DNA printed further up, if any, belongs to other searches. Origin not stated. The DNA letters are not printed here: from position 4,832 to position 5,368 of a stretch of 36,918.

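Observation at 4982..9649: Carrier protein, adenylate-forming ligase and two HGSNAT-like membrane acyltransferases: a candidate Dlt-like trans-membrane acylation pathway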

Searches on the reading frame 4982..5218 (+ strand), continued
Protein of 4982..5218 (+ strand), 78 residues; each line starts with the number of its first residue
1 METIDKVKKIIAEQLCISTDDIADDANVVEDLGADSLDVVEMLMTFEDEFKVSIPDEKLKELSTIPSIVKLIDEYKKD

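Call 56: find_encoding_contigs(protein=P0316, flank=7000, max_places=1)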
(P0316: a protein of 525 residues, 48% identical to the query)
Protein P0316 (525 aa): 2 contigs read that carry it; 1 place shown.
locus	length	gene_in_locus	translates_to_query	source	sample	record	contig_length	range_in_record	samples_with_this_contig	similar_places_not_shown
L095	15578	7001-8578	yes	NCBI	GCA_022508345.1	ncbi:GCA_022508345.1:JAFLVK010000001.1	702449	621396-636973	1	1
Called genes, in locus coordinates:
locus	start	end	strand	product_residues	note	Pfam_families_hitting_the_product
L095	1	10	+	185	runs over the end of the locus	PF01613:Flavin_Reduct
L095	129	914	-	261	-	PF00459:Inositol_P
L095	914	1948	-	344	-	PF19319:DUF5919 (weak)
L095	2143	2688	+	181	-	-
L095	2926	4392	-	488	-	PF07690:MFS_1, PF13347:MFS_2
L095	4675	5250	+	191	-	PF12710:HAD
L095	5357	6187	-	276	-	PF00849:PseudoU_synth_2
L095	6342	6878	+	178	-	PF00156:Pribosyltran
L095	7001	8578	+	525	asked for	PF00501:AMP-binding, PF13193:AMP-binding_C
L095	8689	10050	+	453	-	PF02254:TrkA_N, PF03435:Sacchrp_dh_NADP (faint), PF03807:F420_oxidored (faint), PF05368:NmrA (faint), PF13241:NAD_binding_7 (faint), PF02080:TrkA_C, PF02254:TrkA_N, PF02080:TrkA_C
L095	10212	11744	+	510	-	PF02386:TrkH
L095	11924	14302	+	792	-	-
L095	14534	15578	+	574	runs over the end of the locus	PF09479:Flg_new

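Call 61: search_protein_families(library=padloc, proteins=[P0231], max_evalue=0.01)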
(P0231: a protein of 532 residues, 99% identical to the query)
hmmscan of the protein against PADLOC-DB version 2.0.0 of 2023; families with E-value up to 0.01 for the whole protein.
P0231 (532 aa): 0 families

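Call 67: predict_structure(alignment_id=A3)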
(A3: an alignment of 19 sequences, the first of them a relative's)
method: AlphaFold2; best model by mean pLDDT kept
length: 532 residues; sequences in the alignment: 19
mean_pLDDT: 88.5   pTM: 0.90
mean pLDDT of the five models: 88.5, 86.6, 86.2, 85.5, 83.8
residues with pLDDT >= 90: 314; 70-90: 187; 50-70: 22; < 50: 9
segments of 3 or more residues with pLDDT < 50: 164-171
pLDDT, mean of each block of 10 residues (from residue 1): 87 92 92 95 96 96 96 98 87 92 91 86 91 80 85 92 49 81 93 83 96 82 85 89 93 90 91 90 83 89 78 90 93 91 91 92 96 95 95 89 91 93 88 73 90 94 82 93 93 93 90 83 72 56
secondary structure, 60 per line:
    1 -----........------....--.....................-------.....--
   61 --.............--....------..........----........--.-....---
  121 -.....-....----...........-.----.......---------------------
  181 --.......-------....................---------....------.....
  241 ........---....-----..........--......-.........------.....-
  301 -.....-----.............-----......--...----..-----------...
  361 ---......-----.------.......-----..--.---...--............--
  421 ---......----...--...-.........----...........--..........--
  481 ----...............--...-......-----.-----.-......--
elements in order: H6-13 E20-23 E26-29 H30-46 E54-58 H63-75 E78-81 H88-97 E102-106 H114-117 E122-126 H128-131 H136-146 E153-155 H156-159 E183-189 E197-202 H203-216 E226-229 H236-248 E252-255 H261-270 E273-278 H280-288 H295-299 E302-306 H312-324 E330-335 E358-360 E364-369 E382-388 E402-404 E407-418 E424-429 E434-436 E439-441 H443-451 E456-466 E469-478 H485-499 E506-511 H525-530

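Call 70: fold_search(model_id=the predicted structure, library=pdb)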
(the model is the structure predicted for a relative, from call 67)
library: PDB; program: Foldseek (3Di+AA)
matches with E <= 10: 1834; with E <= 0.001: 654
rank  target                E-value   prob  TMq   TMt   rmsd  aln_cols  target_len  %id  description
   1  5bsr                  1.6e-39  1.00  0.79  0.80   4.0       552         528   23  Crystal structure of 4-coumarate:CoA ligase complexed with adenosine monophosphate and Coenzyme A (released 2016-05-11)
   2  3a9v                  1.8e-39  1.00  0.80  0.81   3.9       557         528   23  Crystal structures and enzymatic mechanisms of a Populus tomentosa 4-coumarate--CoA ligase (released 2010-09-08)
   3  5bst                  2.2e-39  1.00  0.76  0.77   5.7       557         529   23  Crystal structure of 4-coumarate:CoA ligase complexed with coumaroyl adenylate (released 2016-05-11)
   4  4gxr                  1.7e-38  1.00  0.64  0.68  12.4       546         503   20  Structure of ATP bound RpMatB-BxBclM chimera B3 (released 2012-10-24)
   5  4fuq_C                2.1e-38  1.00  0.65  0.69  13.8       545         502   20  Crystal structure of apo MatB from Rhodopseudomonas palustris (released 2012-07-25)
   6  5bsw_A                4.4e-38  1.00  0.67  0.68  11.4       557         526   22  Crystal structure of 4-coumarate:CoA ligase delta-V341 mutant complexed with feruloyl adenylate (released 2016-05-11)
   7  6k4d                  8.8e-38  1.00  0.66  0.65  11.9       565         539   21  Ancestral luciferase AncLamp in complex with ATP and D-luciferin (released 2020-05-27)
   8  4fut                  1.4e-37  1.00  0.64  0.68  12.4       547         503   20  Crystal structure of ATP bound MatB from Rhodopseudomonas palustris (released 2012-07-25)
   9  5x8g_D                1.7e-37  1.00  0.78  0.86   3.6       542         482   23  Binary complex structure of a double mutant I454RA456K of o-Succinylbenzoate CoA Synthetase (MenE) from Bacillus Subti (released 2017-06-07)
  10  5bsw_B                1.7e-37  1.00  0.66  0.67  11.5       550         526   23  Crystal structure of 4-coumarate:CoA ligase delta-V341 mutant complexed with feruloyl adenylate (released 2016-05-11)
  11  6k4c                  2.0e-37  1.00  0.67  0.67  11.7       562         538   21  Ancestral luciferase AncLamp in complex with DLSA (released 2020-05-27)
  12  4fuq_D                2.2e-37  1.00  0.65  0.69  13.9       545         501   20  Crystal structure of apo MatB from Rhodopseudomonas palustris (released 2012-07-25)
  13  4gxq_A                2.4e-37  1.00  0.64  0.68  12.4       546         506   21  Crystal Structure of ATP bound RpMatB-BxBclM chimera B1 (released 2012-10-24)
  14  4wv3_A                2.8e-37  1.00  0.64  0.66  12.7       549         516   19  Crystal structure of the anthranilate CoA ligase AuaEII in complex with anthranoyl-AMP (released 2015-11-11)
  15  5x8f_A                3.0e-37  1.00  0.79  0.86   3.6       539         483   23  Ternary complex structure of a double mutant I454RA456K of o-Succinylbenzoate CoA Synthetase (MenE) from Bacillus Subt (released 2017-06-07)
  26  8i8d_A                2.3e-36  1.00  0.74  0.75   5.7       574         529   20  Acyl-ACP synthetase structure bound to MC7-ACP (released 2024-02-07)
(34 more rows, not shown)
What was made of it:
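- The model superposes best on CoA-bound thioester-state CoA ligases (call 70). The ligase model also resembles acyl-ACP synthetase structures (8i8d, TM 0.74; call 70).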
